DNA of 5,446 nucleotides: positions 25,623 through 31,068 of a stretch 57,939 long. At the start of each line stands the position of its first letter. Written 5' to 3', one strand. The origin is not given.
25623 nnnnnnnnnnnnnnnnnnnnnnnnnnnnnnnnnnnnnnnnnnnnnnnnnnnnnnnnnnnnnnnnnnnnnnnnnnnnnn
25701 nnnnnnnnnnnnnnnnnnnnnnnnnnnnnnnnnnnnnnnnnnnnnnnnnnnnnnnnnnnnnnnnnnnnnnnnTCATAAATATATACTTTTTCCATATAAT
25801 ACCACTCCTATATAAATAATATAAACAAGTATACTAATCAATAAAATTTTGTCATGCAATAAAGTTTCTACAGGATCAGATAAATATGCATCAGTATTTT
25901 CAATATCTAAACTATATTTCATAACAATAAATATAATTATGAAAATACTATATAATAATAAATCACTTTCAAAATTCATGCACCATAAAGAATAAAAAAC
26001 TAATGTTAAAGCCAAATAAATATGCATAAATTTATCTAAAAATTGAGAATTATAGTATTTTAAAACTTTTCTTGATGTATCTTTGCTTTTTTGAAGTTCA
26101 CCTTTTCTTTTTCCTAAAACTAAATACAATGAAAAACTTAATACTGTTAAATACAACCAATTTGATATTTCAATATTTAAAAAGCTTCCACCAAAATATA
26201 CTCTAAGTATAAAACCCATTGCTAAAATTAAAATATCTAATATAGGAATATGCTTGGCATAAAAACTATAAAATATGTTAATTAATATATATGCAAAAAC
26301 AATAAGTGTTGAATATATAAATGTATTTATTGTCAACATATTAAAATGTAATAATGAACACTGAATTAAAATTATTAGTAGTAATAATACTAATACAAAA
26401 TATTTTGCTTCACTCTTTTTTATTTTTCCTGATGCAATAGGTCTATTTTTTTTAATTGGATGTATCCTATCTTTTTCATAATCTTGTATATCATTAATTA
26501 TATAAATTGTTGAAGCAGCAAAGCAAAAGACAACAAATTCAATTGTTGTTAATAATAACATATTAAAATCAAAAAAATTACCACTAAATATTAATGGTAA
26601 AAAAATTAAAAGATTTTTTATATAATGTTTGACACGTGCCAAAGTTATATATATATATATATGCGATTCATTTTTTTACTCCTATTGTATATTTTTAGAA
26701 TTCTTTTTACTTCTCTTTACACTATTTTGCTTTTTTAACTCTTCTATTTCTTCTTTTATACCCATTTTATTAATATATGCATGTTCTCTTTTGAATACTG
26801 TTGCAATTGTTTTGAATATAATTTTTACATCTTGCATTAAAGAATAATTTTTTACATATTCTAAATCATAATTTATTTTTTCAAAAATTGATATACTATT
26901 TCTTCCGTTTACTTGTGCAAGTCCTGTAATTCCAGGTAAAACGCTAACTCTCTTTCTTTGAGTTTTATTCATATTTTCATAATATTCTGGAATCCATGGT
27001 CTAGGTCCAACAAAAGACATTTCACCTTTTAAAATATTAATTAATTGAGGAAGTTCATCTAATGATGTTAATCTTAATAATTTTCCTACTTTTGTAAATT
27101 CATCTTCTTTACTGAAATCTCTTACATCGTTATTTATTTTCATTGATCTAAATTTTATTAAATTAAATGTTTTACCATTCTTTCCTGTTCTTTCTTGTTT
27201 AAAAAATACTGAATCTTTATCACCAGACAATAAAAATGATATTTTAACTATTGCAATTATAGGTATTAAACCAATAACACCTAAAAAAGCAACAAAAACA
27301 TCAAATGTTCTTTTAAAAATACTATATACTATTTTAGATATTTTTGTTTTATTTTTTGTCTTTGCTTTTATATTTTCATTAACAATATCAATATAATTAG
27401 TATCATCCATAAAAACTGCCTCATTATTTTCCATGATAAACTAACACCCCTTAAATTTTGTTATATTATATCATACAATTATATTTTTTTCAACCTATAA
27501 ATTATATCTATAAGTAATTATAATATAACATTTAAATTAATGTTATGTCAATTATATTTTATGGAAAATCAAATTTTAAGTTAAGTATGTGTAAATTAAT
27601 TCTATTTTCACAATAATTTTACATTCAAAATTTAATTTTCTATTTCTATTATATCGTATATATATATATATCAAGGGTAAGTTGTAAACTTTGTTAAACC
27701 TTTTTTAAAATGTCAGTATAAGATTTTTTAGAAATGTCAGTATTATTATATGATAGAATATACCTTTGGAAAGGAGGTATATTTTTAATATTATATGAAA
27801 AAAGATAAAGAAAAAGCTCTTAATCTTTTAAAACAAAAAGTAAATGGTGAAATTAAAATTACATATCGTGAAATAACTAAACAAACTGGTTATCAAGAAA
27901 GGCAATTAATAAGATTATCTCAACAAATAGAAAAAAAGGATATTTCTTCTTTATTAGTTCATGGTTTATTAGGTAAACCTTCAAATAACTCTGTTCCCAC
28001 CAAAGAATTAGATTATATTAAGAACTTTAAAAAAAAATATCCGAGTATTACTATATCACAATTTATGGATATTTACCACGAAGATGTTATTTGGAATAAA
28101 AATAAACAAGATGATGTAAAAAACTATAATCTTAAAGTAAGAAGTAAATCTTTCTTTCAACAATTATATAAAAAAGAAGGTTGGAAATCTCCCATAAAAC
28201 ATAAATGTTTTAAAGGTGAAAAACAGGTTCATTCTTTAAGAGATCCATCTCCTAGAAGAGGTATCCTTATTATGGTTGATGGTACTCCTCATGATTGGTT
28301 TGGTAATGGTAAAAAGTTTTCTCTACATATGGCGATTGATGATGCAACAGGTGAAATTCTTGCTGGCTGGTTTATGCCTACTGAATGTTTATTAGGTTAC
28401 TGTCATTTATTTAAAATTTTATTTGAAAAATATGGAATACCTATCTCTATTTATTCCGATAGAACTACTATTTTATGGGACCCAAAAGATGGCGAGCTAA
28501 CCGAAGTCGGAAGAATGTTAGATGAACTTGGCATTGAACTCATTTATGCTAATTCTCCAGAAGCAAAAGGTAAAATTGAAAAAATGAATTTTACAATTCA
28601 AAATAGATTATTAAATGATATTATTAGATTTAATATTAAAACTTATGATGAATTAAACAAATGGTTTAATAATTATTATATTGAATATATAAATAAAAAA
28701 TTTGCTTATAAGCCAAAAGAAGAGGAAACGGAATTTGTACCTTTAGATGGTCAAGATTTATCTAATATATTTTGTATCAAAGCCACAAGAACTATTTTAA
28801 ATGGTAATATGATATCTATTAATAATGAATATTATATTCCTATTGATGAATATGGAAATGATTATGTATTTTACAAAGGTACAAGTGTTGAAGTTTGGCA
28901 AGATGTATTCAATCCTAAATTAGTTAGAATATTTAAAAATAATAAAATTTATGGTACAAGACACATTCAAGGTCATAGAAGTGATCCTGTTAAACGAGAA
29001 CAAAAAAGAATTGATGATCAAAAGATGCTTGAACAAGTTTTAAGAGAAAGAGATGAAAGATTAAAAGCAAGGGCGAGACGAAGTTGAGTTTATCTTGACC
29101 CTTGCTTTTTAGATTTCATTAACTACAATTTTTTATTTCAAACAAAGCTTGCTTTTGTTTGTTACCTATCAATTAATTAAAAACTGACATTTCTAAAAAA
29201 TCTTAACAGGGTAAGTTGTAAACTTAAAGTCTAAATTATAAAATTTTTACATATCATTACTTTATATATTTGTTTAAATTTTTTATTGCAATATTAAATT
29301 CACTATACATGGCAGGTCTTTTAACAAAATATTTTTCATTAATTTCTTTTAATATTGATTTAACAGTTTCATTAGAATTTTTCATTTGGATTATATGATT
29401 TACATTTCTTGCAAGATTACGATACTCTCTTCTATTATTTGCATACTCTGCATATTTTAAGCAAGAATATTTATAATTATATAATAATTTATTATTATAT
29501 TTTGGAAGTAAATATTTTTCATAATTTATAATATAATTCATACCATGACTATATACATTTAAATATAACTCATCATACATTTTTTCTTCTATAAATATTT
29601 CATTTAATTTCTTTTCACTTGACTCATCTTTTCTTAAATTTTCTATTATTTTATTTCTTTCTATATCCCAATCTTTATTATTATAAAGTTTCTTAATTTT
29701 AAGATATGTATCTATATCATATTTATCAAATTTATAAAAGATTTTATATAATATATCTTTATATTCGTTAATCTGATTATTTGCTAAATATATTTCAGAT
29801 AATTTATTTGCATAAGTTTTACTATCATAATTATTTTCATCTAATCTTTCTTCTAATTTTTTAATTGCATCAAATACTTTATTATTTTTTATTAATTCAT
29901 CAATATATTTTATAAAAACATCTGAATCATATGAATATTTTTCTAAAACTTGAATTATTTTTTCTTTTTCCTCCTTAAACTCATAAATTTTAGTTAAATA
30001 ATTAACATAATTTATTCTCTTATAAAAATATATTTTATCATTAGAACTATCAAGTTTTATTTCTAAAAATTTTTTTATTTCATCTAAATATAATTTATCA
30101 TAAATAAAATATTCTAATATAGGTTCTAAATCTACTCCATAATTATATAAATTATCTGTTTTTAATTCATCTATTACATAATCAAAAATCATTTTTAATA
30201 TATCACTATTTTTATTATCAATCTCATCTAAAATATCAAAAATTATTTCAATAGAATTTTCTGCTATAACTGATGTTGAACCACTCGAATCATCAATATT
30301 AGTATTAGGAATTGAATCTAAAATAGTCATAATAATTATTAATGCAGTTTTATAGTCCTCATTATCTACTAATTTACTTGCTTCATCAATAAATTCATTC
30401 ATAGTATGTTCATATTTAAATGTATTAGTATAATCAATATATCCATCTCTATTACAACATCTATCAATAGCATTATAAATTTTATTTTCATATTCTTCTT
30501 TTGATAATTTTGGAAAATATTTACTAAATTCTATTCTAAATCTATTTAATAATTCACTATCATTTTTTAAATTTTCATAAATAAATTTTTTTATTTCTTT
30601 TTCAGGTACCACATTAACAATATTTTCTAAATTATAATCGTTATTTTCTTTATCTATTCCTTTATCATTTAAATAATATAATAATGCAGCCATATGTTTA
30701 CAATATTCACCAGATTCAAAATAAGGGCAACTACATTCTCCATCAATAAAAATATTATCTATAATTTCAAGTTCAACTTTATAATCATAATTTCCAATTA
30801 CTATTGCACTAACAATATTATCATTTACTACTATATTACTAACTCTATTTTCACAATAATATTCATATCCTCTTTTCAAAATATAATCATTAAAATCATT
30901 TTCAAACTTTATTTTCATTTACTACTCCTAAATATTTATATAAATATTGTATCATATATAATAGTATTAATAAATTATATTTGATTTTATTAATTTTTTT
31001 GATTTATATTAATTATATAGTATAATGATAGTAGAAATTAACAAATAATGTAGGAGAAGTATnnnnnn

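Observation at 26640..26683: UbiA-like gene start is separated from its only SD-ATG by a (TA)8 tract and is out of frame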

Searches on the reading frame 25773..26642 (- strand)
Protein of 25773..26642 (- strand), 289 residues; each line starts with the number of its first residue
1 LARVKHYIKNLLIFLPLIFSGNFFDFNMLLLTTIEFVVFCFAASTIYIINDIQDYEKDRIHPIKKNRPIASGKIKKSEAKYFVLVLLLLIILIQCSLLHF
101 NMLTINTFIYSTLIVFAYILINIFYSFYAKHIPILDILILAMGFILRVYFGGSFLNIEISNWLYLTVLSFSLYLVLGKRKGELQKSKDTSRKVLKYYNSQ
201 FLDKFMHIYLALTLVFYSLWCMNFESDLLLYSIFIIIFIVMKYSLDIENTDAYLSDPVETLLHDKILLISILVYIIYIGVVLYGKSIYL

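Call 6: search_protein_families(library=pfam, proteins=[window:25773-26642:-])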
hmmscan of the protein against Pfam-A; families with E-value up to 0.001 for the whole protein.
window:25773-26642:- (289 aa): 1 family
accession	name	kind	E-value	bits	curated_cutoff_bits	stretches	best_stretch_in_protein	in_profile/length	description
PF01040.23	UbiA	-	2.2e-22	80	34.2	1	20-241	13-226/250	UbiA prenyltransferase family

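Call 7: find_encoding_contigs(protein=window:25773-26642:-, flank=3000, max_places=10)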
Protein window:25773-26642:- (289 aa): 1 contig read that carries it; 1 place shown.
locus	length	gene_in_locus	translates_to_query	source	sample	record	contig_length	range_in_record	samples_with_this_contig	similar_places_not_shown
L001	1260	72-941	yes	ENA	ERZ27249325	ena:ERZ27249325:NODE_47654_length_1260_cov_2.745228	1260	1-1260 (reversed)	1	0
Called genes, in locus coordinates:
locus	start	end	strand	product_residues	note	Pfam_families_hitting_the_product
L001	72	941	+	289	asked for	PF01040:UbiA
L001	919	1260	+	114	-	?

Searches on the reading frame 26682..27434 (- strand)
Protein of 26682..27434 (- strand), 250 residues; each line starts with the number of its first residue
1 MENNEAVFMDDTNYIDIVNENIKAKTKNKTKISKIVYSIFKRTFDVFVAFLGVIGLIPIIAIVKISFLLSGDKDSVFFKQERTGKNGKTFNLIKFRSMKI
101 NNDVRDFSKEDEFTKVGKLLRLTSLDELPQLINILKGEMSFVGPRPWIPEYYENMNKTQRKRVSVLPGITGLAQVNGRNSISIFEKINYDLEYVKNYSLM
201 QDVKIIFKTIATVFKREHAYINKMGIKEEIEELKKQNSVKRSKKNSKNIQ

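Call 6: search_protein_families(library=pfam, proteins=[window:26682-27434:-])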
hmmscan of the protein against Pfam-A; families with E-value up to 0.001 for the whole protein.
window:26682-27434:- (250 aa): 1 family
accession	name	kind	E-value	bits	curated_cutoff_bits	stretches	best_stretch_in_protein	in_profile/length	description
PF02397.22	Bac_transf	-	7e-61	205.3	27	1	41-215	1-179/179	Bacterial sugar transferase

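Call 37: search_protein_families(library=ncbifam, proteins=[window:26682-27434:-], max_evalue=0.001)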
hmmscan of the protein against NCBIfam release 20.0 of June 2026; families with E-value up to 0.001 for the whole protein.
window:26682-27434:- (250 aa): 10 families
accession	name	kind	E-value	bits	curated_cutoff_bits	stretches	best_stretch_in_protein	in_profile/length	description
TIGR03025.1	EPS_sugtrans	subfamily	3.7e-72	244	295.55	1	36-220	253-445/445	exopolysaccharide biosynthesis polyprenyl glycosylphosphotransferase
TIGR03023.1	WcaJ_sugtrans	equivalog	5.8e-61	207.1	410.75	1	29-220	252-453/453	undecaprenyl-phosphate glucose phosphotransferase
TIGR03022.1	WbaP_sugtrans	subfamily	6.3e-54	183.9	403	2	113-220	349-456/456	undecaprenyl-phosphate galactose phosphotransferase WbaP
TIGR03013.1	EpsB_2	subfamily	1.2e-48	166.3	393.35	1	36-214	250-437/443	TIGR03013 family XrtA/PEP-CTERM system glycosyltransferase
NF052601.1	undeca_RfbP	equivalog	4.3e-45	153.9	330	2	110-214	132-236/244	undecaprenyl-phosphate galactose phosphotransferase family protein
NF041877.1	EPS_EpsZ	equivalog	1.5e-44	152.4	800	1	40-214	265-453/459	exopolysaccharide biosynthesis polyisoprenyl-phosphate hexose-1-phosphate transferase EpsZ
NF007518.0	PRK10124.1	equivalog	1.7e-39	135.9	684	1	36-220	269-464/464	undecaprenyl-phosphate glucose phosphotransferase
NF011751.0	PRK15204.1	equivalog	7.5e-35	120.4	907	2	110-220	366-476/476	undecaprenyl-phosphate galactose phosphotransferase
NF050817.1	PolSacchBiosHfsE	equivalog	8.8e-31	107.1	750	1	37-213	268-459/467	polysaccharide biosynthesis protein HfsE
NF045514.1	glycotran_HepC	equivalog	4.5e-23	81.7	140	1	26-148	102-213/220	heterocyst development glycosyltransferase HepC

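Call 67: find_encoding_contigs(protein=window:26682-27410:-, flank=3000, max_places=10)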
Protein window:26682-27410:- (242 aa): 2 contigs read that carry it; 2 places shown.
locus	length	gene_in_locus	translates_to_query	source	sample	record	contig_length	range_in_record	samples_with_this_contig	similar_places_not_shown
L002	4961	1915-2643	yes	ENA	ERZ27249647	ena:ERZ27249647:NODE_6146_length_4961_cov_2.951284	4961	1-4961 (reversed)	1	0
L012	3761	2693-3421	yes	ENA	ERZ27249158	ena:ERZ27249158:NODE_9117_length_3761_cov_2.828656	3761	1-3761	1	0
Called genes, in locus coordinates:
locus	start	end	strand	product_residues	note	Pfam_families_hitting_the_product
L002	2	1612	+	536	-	?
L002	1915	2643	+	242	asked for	PF02397:Bac_transf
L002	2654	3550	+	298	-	PF01040:UbiA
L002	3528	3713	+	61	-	-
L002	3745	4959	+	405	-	?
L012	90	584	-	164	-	PF03692:CxxCxxCC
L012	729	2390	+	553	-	PF04434:SWIM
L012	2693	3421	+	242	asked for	PF02397:Bac_transf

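Call 79: find_encoding_contigs(protein=window:26682-27434:-, flank=3000, max_places=10)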
Protein window:26682-27434:- (250 aa): no gene with exactly this product is on record in the collection.

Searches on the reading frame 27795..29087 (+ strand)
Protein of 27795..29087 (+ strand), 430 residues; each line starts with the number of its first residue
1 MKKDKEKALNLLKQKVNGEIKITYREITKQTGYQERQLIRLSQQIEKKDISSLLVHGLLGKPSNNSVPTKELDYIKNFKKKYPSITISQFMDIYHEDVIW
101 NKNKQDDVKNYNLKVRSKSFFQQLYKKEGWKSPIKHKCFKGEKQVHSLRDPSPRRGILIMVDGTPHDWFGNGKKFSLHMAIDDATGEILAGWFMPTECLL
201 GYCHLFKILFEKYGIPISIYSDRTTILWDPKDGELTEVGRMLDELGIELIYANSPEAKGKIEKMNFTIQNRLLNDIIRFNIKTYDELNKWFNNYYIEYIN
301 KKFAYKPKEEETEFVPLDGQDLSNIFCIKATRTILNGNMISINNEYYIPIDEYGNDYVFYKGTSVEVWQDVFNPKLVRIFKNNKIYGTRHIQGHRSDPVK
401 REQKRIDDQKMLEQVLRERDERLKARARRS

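Call 6: search_protein_families(library=pfam, proteins=[window:27795-29087:+])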
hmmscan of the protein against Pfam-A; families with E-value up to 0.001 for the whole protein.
window:27795-29087:+ (430 aa): 0 families

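Call 37: search_protein_families(library=ncbifam, proteins=[window:27795-29087:+], max_evalue=0.001)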
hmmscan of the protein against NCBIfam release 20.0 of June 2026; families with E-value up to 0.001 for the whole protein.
window:27795-29087:+ (430 aa): 2 families
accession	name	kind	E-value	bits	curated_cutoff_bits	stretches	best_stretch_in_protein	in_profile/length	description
NF033594.2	transpos_ISNCY_2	equivalog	4.5e-73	246.5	250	1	21-387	10-364/368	ISNCY family transposase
NF033577.2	transpos_IS481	equivalog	9.9e-12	45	224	1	152-298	125-266/284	IS481 family transposase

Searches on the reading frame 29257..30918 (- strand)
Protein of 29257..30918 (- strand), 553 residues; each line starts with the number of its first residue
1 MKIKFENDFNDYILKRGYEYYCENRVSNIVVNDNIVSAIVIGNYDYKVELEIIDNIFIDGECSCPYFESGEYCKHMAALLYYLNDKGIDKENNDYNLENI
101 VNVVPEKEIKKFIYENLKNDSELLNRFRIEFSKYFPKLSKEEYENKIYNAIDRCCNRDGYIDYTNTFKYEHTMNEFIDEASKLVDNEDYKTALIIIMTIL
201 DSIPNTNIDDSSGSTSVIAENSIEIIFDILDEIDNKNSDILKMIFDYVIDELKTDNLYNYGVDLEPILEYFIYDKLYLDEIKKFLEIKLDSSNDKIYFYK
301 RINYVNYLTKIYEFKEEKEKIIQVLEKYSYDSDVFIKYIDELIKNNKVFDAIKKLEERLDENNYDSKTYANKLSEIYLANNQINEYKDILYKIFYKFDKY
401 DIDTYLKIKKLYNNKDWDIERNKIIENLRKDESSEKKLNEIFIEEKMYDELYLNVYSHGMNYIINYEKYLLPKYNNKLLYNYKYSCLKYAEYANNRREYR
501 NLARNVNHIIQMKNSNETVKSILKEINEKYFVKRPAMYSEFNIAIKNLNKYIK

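Call 6: search_protein_families(library=pfam, proteins=[window:29257-30918:-])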
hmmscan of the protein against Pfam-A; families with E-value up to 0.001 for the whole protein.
window:29257-30918:- (553 aa): 1 family
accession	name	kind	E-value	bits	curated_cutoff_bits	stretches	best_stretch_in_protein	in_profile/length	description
PF04434.22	SWIM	-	1.1e-07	31.6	19.6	1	61-84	14-38/38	SWIM zinc finger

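Call 78: find_encoding_contigs(protein=window:29257-30918:-, flank=6000, max_places=10)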
Protein window:29257-30918:- (553 aa): no gene with exactly this product is on record in the collection.
